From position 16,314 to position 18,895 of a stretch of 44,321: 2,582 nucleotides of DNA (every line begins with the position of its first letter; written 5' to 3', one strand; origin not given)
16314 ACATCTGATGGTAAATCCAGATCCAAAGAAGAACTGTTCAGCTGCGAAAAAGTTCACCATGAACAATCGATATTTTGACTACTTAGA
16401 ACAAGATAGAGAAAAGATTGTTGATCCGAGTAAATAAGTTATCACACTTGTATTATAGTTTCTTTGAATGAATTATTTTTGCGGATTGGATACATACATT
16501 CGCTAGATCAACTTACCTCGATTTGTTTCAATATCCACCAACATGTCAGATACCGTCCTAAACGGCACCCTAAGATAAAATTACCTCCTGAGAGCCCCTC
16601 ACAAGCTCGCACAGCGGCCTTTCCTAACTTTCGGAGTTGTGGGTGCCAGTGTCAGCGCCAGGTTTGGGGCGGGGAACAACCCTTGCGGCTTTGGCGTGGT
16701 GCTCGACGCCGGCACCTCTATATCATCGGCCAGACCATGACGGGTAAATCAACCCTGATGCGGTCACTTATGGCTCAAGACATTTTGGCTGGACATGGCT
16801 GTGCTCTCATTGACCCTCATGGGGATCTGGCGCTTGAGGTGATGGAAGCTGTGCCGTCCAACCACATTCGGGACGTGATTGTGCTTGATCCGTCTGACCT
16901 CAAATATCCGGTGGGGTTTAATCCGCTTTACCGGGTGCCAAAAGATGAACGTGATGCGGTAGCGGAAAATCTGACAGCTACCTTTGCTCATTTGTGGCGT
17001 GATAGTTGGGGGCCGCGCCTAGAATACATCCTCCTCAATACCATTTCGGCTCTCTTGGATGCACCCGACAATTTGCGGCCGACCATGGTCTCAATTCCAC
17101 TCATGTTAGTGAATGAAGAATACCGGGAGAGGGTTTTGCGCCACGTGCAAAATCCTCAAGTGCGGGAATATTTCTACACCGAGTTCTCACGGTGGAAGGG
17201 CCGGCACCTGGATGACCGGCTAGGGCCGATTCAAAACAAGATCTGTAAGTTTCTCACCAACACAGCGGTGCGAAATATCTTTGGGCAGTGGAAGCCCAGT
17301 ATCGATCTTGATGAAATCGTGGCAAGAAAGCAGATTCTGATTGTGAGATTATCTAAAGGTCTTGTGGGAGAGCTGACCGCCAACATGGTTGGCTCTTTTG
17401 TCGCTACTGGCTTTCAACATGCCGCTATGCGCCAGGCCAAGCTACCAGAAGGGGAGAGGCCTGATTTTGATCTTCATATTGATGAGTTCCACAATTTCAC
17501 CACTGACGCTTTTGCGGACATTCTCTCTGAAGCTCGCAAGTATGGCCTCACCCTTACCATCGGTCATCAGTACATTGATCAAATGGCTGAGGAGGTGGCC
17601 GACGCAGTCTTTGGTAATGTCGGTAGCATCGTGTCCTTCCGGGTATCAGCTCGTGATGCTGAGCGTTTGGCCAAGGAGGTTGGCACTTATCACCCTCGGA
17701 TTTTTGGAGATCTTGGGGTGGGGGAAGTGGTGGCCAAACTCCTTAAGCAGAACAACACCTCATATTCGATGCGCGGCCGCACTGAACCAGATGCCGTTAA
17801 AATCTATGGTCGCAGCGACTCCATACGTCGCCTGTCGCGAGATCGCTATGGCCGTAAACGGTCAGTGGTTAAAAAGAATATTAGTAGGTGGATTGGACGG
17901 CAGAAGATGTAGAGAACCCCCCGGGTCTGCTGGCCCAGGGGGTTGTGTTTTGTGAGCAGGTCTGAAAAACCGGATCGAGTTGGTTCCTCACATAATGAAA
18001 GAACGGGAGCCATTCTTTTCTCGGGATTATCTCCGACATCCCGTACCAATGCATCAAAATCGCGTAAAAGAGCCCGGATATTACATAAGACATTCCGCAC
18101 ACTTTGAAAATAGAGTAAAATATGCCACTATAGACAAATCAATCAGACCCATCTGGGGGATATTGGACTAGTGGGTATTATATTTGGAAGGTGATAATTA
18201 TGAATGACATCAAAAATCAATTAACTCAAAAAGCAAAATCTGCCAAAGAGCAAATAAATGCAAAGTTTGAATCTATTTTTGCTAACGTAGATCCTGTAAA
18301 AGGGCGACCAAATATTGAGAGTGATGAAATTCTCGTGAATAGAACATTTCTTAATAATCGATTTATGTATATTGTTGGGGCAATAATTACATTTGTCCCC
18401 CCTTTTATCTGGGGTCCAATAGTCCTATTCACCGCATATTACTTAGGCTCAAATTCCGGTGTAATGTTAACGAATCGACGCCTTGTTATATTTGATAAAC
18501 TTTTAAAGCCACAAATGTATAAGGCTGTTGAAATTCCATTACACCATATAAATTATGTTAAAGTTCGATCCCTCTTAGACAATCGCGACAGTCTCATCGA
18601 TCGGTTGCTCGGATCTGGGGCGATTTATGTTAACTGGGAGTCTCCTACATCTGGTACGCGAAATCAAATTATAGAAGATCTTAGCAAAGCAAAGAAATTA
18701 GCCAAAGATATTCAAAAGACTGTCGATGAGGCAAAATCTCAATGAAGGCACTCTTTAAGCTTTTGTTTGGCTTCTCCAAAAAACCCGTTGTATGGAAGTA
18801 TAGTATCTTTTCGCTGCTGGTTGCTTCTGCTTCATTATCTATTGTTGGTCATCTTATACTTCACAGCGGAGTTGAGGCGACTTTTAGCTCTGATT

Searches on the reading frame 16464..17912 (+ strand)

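Call 15: search_protein_families(library=pfam, proteins=[window:16464-17912:+], max_evalue=0.01)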
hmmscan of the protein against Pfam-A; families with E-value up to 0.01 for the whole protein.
window:16464-17912:+ (482 aa): 5 families
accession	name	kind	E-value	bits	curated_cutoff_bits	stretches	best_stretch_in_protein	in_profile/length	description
PF10412.15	TrwB_AAD_bind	-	5.8e-07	29.2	20.5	0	80-200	13-127/387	Type IV secretion-system coupling protein DNA-binding domain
PF12696.13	TraG-D_C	-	1.4e-06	28.6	22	1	337-410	4-83/126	TraM recognition site of TraD and TraG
PF02534.20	T4SS-DNA_transf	-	8.6e-05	22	20.1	0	334-409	303-385/468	Type IV secretory system Conjugative DNA transfer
PF01935.23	DUF87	-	0.00081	20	23.2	1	82-121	23-63/220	Helicase HerA, central domain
PF13401.12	AAA_22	-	0.0041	17.9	27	0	81-106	4-29/130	AAA domain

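Call 16: search_protein_families(library=padloc, proteins=[window:16464-17912:+], max_evalue=0.01)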
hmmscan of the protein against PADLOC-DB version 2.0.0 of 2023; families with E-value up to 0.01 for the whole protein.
window:16464-17912:+ (482 aa): 3 families
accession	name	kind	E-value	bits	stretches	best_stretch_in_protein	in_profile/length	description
PDLC04140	mad8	-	7.2e-14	50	1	80-397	25-256/314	mads_8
PDLC04103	HerA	-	2.9e-08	30.5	1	340-414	459-530/579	-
PDLC04105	HerA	-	3.8e-06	23.7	0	343-398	441-492/576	-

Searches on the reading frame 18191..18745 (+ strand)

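Call 15: search_protein_families(library=pfam, proteins=[window:18191-18745:+], max_evalue=0.01)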
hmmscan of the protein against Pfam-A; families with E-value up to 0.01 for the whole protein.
window:18191-18745:+ (184 aa): 1 family
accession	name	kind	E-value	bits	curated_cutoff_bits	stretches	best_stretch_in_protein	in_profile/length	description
PF14470.12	bPH_3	-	0.0049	17.7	23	1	85-127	19-60/95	Bacterial PH domain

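Call 16: search_protein_families(library=padloc, proteins=[window:18191-18745:+], max_evalue=0.01)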
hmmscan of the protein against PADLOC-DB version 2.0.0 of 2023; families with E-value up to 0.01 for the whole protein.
window:18191-18745:+ (184 aa): 0 families
